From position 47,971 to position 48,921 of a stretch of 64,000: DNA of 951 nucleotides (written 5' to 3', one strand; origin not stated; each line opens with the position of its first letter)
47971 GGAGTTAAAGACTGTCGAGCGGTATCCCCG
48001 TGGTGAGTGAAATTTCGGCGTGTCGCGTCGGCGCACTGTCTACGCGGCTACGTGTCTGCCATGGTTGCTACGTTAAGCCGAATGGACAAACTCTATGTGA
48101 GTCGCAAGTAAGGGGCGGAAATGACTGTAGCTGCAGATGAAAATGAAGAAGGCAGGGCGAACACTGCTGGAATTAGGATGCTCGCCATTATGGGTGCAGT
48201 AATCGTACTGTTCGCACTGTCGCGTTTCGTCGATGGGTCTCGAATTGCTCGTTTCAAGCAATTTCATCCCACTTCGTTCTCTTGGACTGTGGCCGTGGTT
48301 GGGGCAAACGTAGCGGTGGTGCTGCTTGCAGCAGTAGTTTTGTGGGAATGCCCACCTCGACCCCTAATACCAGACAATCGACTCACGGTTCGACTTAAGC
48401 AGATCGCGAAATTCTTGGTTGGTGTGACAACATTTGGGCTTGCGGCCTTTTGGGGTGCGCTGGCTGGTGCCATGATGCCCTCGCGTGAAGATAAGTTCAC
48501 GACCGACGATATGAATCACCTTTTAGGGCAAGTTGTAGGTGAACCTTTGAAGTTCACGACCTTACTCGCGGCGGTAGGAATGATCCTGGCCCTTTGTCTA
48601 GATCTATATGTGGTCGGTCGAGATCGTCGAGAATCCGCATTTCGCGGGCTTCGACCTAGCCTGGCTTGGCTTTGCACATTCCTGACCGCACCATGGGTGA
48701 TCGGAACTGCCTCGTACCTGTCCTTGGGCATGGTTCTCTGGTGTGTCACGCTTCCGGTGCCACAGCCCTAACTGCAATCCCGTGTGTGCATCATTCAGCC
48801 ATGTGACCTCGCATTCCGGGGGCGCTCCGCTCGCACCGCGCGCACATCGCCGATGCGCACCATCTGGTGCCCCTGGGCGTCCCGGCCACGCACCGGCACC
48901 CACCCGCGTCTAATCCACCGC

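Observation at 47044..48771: GNAT/DUF1778 toxin-antitoxin pair plus divergent multi-TM protein inserted between early and late operons (candidate prophage defence island)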

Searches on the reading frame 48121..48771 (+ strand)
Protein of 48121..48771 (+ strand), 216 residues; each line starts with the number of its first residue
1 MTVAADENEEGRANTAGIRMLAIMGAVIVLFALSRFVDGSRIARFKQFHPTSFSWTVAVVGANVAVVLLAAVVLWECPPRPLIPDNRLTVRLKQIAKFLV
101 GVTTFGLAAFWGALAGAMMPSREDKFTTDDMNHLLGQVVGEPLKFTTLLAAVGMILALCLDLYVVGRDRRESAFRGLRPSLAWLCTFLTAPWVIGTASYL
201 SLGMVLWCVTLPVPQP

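Call 3: search_protein_families(library=pfam, proteins=[window:48121-48771:+], max_evalue=1)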
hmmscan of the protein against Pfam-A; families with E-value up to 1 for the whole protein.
window:48121-48771:+ (216 aa): 1 family
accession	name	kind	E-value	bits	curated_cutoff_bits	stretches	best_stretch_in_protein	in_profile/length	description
PF04226.18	Transgly_assoc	-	0.81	10.4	25.3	1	16-36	28-47/49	Transglycosylase associated protein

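Call 4: search_protein_families(library=ncbifam, proteins=[window:48121-48771:+], max_evalue=1)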
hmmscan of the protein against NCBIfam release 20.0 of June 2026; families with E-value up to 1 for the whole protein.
window:48121-48771:+ (216 aa): 2 families
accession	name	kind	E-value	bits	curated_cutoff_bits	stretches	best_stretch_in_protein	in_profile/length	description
NF045846.1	MSC0882_dom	subfamily_domain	0.19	10.9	60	1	11-48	157-194/244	MSC_0882 family membrane protein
TIGR02230.1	ATPase_gene1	hypoth_equivalog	0.22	11.8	46.7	1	10-71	34-92/100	putative F0F1-ATPase subunit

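Call 5: search_protein_families(library=phrogs, proteins=[window:48121-48771:+], max_evalue=0.1)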
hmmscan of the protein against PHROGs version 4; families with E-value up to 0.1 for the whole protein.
window:48121-48771:+ (216 aa): 1 family
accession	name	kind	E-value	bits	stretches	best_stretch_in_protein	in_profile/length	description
phrog_33069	-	unknown function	0.06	14.3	0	47-88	6-40/69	-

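Call 6: search_protein_families(library=padloc, proteins=[window:48121-48771:+], max_evalue=0.1)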
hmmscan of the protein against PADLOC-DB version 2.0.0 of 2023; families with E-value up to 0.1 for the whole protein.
window:48121-48771:+ (216 aa): 0 families
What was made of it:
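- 48121..48771 (+): Orphan membrane protein with about 5 TM helices (gene 31, 216 aa); an independent moron, function unknown. No hit reaches significance in Pfam, NCBIfam, PHROGs or PADLOC (calls 3-6).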

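Call 16: search_dna_similar(query=window:48121-48771:+, collection=phages, mode=protein, max_evalue=0.01, max_rows=30)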
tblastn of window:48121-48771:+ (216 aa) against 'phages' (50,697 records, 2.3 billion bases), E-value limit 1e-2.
Records with a match: 1; places in all: 1; records where one place covers at least 80% of the query: 1.
Best place of each record, by identity: >=99% 1.
By first word of the organism name: Mycobacterium 1.
By host as written in the record: Mycobacterium abscessus GD52 1.
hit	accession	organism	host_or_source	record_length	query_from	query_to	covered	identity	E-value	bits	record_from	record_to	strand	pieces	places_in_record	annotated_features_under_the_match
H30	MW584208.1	Mycobacterium phage prophi52-1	Mycobacterium abscessus GD52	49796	1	216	100%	100.0%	5e-115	365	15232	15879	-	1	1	31: hypothetical protein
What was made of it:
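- Tried and rejected: Phage and plasmid collections for the membrane protein. tblastn against 50,697 phage records found only prophiGD52-1 itself (call 16).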

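Call 18: find_homologous_proteins(query=window:48121-48771:+, max_evalue=0.01)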
Query window:48121-48771:+ (216 aa): 4 proteins with E <= 0.01 among 1424 candidates.
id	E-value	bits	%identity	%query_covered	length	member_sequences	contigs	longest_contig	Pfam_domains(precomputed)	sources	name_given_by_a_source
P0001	6.6e-138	476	100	100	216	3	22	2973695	-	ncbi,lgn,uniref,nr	ncbi:hypothetical protein [Mycobacteroides abscessus]|uniref:hypothetical protein n=1 Tax=Mycobacter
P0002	2.8e-108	379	80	100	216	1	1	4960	-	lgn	-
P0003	1.9e-92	327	71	98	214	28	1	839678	-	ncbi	ncbi:hypothetical protein [Mycobacteroides abscessus]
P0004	1.4e-81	292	62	98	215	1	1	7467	-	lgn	-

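Call 19: find_encoding_contigs(protein=P0002, flank=6000, max_places=4)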
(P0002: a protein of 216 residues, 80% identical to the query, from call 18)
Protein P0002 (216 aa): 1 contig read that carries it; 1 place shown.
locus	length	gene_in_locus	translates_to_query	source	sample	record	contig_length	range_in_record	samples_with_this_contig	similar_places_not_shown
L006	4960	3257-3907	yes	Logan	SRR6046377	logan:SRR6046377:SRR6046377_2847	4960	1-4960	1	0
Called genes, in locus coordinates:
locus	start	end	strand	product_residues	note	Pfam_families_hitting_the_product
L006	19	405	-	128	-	-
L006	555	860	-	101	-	PF01844:HNH, PF13395:HNH_4, PF14279:HNH_5 (weak)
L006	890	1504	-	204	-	-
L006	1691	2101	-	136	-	-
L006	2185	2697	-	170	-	PF00583:Acetyltransf_1 (weak), PF13673:Acetyltransf_10 (weak), PF13508:Acetyltransf_7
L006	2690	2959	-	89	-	PF08681:TacA1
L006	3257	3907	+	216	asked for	-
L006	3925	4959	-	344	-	?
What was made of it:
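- The TA pair and the membrane gene are adjacent and divergent in two lineages, the window type and L006 (call 19).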

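Call 20: find_encoding_contigs(protein=P0003, flank=8000, max_places=4)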
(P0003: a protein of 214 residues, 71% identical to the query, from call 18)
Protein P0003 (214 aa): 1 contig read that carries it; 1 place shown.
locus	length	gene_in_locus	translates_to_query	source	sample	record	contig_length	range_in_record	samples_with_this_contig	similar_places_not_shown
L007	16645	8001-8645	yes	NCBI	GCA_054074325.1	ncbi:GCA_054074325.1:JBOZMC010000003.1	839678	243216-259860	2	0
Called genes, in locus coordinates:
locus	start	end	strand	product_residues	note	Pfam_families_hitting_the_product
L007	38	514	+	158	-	PF04073:tRNA_edit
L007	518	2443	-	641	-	PF26922:DUF8277, PF00083:Sugar_tr, PF06779:MFS_4 (weak), PF07690:MFS_1, PF00083:Sugar_tr, PF07690:MFS_1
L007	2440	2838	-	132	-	-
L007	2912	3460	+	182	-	-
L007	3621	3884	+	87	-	-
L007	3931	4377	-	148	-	-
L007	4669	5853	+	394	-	-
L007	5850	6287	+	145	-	-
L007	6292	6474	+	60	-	-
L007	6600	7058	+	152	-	-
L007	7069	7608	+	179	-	PF13384:HTH_23 (faint)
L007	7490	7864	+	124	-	-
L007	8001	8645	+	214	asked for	-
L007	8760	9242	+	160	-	-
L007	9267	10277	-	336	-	-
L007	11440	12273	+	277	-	-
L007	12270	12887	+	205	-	-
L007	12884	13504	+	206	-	-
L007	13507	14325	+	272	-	-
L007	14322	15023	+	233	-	-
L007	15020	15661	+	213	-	-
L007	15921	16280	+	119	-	-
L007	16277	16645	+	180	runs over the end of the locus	-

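Call 21: find_encoding_contigs(protein=P0004, flank=6000, max_places=4)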
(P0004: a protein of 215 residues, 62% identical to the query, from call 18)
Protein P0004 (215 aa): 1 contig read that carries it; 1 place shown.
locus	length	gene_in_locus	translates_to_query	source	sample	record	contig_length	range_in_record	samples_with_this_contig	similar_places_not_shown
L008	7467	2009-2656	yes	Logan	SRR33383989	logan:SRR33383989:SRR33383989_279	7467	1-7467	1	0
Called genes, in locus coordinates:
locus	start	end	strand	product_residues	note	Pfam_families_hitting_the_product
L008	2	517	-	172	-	?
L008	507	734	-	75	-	-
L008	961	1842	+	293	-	-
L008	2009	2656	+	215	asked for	-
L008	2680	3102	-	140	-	-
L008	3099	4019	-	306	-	-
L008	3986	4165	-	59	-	-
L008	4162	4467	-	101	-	-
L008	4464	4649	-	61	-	-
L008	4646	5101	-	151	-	-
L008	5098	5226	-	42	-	-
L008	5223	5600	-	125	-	-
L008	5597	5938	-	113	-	-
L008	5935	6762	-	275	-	-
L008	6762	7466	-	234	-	?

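Call 22: find_encoding_contigs(protein=P0001, flank=6000, max_places=8)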
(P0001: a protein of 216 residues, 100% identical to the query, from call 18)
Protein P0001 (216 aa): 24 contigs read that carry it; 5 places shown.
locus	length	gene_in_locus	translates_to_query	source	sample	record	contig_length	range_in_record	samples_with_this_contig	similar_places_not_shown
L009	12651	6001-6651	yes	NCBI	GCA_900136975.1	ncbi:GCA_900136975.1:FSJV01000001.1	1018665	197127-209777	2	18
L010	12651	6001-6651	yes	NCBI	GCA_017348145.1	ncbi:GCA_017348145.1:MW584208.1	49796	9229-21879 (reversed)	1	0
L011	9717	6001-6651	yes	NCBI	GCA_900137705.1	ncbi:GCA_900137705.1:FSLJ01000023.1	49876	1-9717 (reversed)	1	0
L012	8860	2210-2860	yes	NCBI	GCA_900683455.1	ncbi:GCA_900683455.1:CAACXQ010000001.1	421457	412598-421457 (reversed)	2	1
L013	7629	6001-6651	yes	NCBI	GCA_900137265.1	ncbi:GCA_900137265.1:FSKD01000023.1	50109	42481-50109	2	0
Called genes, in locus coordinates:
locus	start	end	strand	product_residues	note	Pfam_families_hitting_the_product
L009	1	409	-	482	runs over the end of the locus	PF06074:Portal_Mu, PF21919:P23-45_portal_barrel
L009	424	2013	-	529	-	-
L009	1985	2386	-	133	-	-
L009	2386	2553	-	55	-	-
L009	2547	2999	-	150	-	PF13671:AAA_33 (weak)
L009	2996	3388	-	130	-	-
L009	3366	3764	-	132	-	PF26922:DUF8277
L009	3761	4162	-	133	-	-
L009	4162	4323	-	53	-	-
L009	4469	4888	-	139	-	-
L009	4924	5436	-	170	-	PF00583:Acetyltransf_1 (weak), PF13673:Acetyltransf_10 (weak), PF13508:Acetyltransf_7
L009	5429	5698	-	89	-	PF08681:TacA1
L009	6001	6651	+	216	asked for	-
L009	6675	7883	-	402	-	-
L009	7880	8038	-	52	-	-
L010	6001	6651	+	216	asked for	-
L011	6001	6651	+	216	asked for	-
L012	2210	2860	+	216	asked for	-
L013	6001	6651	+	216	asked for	-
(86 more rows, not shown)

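Call 37: predict_structure(alignment_id=A1)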
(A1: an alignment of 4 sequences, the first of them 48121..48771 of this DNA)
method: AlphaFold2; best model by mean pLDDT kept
length: 216 residues; sequences in the alignment: 4
mean_pLDDT: 48.9   pTM: 0.33
mean pLDDT of the five models: 48.9, 46.9, 45.0, 44.4, 43.4
residues with pLDDT >= 90: 0; 70-90: 0; 50-70: 105; < 50: 111
segments of 3 or more residues with pLDDT < 50: 1-18, 24-26, 31-39, 77-88, 122-124, 159-216
pLDDT, mean of each block of 10 residues (from residue 1): 40 45 50 46 54 57 59 52 46 55 58 53 52 52 53 50 44 39 41 43 45 35
secondary structure, 60 per line:
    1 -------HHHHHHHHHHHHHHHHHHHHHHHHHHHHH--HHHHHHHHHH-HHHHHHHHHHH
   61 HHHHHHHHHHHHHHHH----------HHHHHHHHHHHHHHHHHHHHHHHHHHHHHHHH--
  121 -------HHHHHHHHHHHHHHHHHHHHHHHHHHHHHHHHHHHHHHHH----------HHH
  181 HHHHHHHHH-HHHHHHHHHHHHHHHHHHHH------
elements in order: H8-36 H39-48 H50-76 H87-118 H128-167 H178-189 H191-210
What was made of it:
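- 48121..48771 (+): The AlphaFold2 model is all-helical but low confidence, pLDDT 49 (call 37).
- The membrane protein's function is a guess; no homology or confident structure supports it (calls 3-6, 37).
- Tried and rejected: Using the 4-sequence alignment gave pLDDT 48.9 and pTM 0.33 (call 37).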

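Call 38: search_protein_representatives(alignment_id=A1)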
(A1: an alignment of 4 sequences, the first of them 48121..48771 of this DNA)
Query: 4 sequences, 215 profile positions. Proteins with E-value up to 0.001 (for the whole library): 6; up to 1e-10: 4; up to 1e-30: 2. The best 6 are listed.
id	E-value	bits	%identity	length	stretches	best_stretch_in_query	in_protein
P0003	1.2e-124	430.5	-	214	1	1-212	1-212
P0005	1.8e-51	191.3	-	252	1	7-210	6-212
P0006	4.2e-18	82.3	-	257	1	51-179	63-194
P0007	1.5e-15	73.9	-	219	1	26-137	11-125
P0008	1.1e-05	41.7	-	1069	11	104-137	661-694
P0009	3.9e-05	39.9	-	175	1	63-168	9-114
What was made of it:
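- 48121..48771 (+): Only 4 clusters appear among 5.8 billion proteins (call 18) and 6 among 1.84 billion representatives by profile search (call 38).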

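Call 40: find_encoding_contigs(protein=P0005, flank=6000, max_places=4)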
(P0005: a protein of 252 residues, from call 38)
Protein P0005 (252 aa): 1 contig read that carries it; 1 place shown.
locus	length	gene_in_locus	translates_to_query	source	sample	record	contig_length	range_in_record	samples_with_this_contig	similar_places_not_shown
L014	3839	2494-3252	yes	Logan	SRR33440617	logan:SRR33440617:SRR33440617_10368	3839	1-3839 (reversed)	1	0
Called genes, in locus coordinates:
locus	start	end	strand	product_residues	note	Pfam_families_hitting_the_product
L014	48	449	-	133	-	-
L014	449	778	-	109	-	-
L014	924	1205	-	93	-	-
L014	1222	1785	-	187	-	-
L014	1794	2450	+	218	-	-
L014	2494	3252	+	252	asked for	-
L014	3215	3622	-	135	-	-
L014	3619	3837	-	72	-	?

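Call 52: search_protein_families(library=pfam, proteins=[L007:4669-5853:+, L007:6600-7058:+, L007:7069-7608:+, L007:8760-9242:+, L008:961-1842:+, L014:1794-2450:+], max_evalue=0.01)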
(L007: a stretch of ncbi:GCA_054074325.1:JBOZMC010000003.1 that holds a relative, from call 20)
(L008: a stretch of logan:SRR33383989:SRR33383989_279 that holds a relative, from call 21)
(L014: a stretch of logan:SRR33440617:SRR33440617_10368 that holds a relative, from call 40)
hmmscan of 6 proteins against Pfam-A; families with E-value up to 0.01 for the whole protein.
L007:4669-5853:+ (394 aa): 1 family
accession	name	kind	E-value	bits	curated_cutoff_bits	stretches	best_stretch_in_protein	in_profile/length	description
PF03153.18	TFIIA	-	0.00075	20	36.2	1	86-284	130-273/415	Transcription factor IIA, alpha/beta subunit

L007:6600-7058:+ (152 aa): 0 families

L007:7069-7608:+ (179 aa): 2 families
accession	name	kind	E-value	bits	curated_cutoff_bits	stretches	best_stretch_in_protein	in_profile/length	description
PF13384.12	HTH_23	-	1.4e-06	28.4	24.6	0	18-54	13-49/50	Homeodomain-like domain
PF13518.12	HTH_28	-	0.00018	21.9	25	0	22-61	12-51/52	Helix-turn-helix domain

L007:8760-9242:+ (160 aa): 0 families

L008:961-1842:+ (293 aa): 0 families

L014:1794-2450:+ (218 aa): 1 family
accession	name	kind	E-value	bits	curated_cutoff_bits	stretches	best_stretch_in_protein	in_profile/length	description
PF07695.17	7TMR-DISM_7TM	-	0.0032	17.9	29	1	12-102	64-154/205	7TM diverse intracellular signalling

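Call 53: search_protein_families(library=padloc, proteins=[L007:4669-5853:+, L007:6600-7058:+, L007:7069-7608:+, L007:8760-9242:+, L008:961-1842:+, L014:1794-2450:+], max_evalue=0.01)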
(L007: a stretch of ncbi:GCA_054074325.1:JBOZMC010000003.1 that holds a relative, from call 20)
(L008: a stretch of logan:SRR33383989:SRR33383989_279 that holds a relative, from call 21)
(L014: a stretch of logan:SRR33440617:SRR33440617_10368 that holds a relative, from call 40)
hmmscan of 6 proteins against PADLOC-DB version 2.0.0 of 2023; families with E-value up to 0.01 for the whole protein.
L007:4669-5853:+ (394 aa): 0 families

L007:6600-7058:+ (152 aa): 0 families

L007:7069-7608:+ (179 aa): 0 families

L007:8760-9242:+ (160 aa): 0 families

L008:961-1842:+ (293 aa): 0 families

L014:1794-2450:+ (218 aa): 0 families

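Call 57: find_encoding_contigs(protein=P0006, flank=5000, max_places=3)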
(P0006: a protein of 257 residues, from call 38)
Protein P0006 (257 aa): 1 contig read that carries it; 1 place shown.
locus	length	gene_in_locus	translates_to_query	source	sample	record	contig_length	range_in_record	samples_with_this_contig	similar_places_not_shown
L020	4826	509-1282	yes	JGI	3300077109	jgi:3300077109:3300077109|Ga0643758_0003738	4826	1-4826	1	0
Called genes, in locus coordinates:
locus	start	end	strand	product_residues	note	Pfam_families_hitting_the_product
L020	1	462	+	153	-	PF16525:MHB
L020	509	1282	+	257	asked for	-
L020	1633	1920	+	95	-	-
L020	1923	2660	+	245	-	-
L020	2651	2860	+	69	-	-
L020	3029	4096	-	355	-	PF03706:LPG_synthase_TM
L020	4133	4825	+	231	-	?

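Call 58: find_encoding_contigs(protein=P0007, flank=5000, max_places=3)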
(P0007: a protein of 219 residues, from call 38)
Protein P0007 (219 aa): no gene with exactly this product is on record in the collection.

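Call 63: find_related_loci(query=A1, collection=genome_contigs, flank=6000)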
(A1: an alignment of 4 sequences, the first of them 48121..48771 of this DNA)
Query A1 (216 aa) in genome_contigs; peptide patterns used: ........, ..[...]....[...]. (x = any residue, [..] = any of these).
56 stretches matched a pattern, but none encodes a relative of the query by tblastn (E <= 1e-3).
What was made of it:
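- Tried and rejected: The scan for the membrane family found nothing (call 63).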

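Call 64: find_related_loci(query=A1, collection=viral_contigs, flank=6000)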
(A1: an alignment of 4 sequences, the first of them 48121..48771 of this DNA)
Query A1 (216 aa) in viral_contigs; peptide patterns used: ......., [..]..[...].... (x = any residue, [..] = any of these).
45 stretches matched a pattern; 8 encode a relative of the query (tblastn E <= 1e-3); 8 distinct loci.
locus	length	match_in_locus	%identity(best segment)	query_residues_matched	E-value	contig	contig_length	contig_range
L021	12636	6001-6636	72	1-212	5e-99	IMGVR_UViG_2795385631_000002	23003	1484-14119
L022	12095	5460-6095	72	1-212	5e-99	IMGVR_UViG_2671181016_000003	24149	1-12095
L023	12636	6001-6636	72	1-212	5e-99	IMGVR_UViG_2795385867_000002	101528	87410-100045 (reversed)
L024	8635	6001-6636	72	1-212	5e-99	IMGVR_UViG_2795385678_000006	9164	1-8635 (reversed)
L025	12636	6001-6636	72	1-212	5e-99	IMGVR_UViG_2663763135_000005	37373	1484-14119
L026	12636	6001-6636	72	1-212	5e-99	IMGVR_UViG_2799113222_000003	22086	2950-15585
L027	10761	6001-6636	72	1-212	5e-99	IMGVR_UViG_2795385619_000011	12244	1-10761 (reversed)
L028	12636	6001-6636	72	1-212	5e-99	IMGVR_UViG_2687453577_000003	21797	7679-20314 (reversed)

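Call 71: search_dna_similar(query=window:48121-48771:+, collection=plasmids, mode=protein, max_evalue=0.001, max_rows=10)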
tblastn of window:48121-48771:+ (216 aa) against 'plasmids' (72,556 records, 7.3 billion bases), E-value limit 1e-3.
No match.
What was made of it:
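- Tried and rejected: The plasmid collection gave nothing (call 71).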
